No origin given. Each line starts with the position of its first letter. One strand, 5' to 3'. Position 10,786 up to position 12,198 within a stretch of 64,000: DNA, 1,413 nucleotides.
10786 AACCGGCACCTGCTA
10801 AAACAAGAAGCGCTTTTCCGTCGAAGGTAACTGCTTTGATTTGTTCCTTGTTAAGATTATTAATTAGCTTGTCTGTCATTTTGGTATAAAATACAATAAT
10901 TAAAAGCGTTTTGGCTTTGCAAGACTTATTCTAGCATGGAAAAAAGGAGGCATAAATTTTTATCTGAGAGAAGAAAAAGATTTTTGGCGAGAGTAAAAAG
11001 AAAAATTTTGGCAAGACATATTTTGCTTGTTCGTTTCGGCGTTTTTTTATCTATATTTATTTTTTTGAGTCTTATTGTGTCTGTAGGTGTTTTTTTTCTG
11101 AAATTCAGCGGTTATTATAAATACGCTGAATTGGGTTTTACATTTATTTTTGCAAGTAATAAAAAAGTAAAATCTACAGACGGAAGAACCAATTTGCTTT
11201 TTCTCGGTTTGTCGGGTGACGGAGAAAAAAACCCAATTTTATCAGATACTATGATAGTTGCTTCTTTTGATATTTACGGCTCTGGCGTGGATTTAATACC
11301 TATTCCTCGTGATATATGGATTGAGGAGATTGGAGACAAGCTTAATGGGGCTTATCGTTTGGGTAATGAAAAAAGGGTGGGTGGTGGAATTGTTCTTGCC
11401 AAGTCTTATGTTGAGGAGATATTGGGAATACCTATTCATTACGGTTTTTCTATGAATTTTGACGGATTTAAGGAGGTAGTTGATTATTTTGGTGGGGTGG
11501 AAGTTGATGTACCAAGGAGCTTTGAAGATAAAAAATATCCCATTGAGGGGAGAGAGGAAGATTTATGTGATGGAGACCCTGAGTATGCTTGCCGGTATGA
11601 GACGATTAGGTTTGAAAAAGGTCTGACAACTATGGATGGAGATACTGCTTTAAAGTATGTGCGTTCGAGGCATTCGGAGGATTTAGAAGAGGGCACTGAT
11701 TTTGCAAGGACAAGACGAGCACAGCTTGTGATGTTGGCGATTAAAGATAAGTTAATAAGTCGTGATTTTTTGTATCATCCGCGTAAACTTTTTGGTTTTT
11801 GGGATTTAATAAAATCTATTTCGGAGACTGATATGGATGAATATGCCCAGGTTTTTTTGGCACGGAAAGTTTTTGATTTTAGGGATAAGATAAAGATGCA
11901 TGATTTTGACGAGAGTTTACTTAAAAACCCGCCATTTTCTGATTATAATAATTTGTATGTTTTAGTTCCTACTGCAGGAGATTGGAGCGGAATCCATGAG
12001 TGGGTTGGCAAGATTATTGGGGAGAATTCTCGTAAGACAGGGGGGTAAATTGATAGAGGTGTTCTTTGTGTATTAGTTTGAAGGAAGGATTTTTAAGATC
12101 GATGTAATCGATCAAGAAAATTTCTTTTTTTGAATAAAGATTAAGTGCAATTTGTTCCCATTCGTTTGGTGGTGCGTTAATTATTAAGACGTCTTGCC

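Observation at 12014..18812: Candidate protein O-glycosylation or envelope glycopolymer system: three GT-C glycosyltransferases, a co-transcribed receiver domain and an adjacent Pro/Thr-rich FN3 surface protein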

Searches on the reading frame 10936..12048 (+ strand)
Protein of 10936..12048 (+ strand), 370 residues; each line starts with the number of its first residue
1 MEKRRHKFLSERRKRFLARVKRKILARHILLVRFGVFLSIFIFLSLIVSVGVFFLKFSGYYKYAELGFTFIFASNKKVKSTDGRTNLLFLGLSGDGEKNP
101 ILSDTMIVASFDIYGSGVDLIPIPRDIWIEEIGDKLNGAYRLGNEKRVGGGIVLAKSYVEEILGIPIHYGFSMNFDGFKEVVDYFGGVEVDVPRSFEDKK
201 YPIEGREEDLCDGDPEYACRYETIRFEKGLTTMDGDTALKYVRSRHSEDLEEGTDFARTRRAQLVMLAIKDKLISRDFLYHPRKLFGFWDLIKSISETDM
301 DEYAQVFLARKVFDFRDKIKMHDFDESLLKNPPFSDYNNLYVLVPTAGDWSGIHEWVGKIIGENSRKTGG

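Call 4: search_protein_families(library=pfam, proteins=[window:10936-12048:+], max_evalue=0.01)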
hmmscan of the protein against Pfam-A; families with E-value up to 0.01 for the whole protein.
window:10936-12048:+ (370 aa): 1 family
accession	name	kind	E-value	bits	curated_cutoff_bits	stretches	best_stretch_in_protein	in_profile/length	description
PF03816.19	LytR_cpsA_psr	-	1.1e-27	97.5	24.6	1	103-273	2-148/150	LytR_cpsA_psr family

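Call 5: search_protein_families(library=ncbifam, proteins=[window:10936-12048:+], max_evalue=0.01)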
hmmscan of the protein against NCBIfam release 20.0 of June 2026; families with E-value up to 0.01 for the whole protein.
window:10936-12048:+ (370 aa): 4 families
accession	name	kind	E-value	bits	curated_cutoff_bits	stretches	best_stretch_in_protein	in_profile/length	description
TIGR00350.1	lytR_cpsA_psr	domain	8.2e-25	87.8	62.3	1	103-274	3-151/152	LCP family glycopolymer transferase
NF006897.1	PRK09379.1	equivalog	4.5e-19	68.8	441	2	86-201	61-172/298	polyisoprenyl-teichoic acid--peptidoglycan teichoic acid transferase TagU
NF047591.1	ligase_LytR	equivalog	1.6e-11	44.1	450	1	40-285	10-247/336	glycopolymer--peptidoglycan transferase LytR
NF051849.1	LCP_trans_Cps2A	equivalog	3.2e-10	39.8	650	2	214-284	329-396/477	LCP family glycopolymer transferase CpsA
